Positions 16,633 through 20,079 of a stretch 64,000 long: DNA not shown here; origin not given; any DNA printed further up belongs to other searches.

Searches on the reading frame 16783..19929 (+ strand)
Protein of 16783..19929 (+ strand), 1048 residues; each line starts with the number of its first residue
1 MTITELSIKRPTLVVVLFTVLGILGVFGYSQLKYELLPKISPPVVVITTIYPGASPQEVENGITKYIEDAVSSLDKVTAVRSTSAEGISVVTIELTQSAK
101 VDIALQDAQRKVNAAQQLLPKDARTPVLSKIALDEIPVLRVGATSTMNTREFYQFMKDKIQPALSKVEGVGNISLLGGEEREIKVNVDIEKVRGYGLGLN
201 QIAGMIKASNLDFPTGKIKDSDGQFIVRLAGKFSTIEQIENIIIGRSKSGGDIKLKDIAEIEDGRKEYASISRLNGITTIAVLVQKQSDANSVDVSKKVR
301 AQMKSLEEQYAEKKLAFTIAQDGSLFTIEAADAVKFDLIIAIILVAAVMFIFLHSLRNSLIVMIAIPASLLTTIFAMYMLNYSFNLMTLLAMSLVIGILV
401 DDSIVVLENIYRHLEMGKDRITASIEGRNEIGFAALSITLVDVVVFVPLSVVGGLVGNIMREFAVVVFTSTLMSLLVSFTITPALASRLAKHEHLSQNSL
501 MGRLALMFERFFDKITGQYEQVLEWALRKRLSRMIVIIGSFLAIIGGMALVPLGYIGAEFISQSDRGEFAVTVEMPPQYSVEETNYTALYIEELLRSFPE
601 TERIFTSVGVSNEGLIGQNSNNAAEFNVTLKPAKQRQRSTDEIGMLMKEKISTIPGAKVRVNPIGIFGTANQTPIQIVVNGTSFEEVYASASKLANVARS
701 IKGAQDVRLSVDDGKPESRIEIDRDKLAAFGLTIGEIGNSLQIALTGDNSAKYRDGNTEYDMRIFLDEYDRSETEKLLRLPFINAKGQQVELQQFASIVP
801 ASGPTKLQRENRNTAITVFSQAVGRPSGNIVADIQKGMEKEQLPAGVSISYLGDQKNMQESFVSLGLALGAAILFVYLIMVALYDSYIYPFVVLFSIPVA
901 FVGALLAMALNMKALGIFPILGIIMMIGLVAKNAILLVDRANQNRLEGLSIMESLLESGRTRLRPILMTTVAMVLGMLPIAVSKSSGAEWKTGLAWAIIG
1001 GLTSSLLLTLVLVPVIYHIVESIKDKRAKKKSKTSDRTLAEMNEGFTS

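Call 8: search_protein_families(library=pfam, proteins=[window:16783-19929:+], max_evalue=0.001)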
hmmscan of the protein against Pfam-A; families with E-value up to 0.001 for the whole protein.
window:16783-19929:+ (1048 aa): 2 families
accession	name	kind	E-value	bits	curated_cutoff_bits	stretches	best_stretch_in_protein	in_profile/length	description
PF00873.25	ACR_tran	-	1.3e-258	861.2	28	1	4-1020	2-1020/1021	AcrB/AcrD/AcrF family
PF03176.21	MMPL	-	4e-10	39.6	20.5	2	863-1024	143-306/333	MMPL family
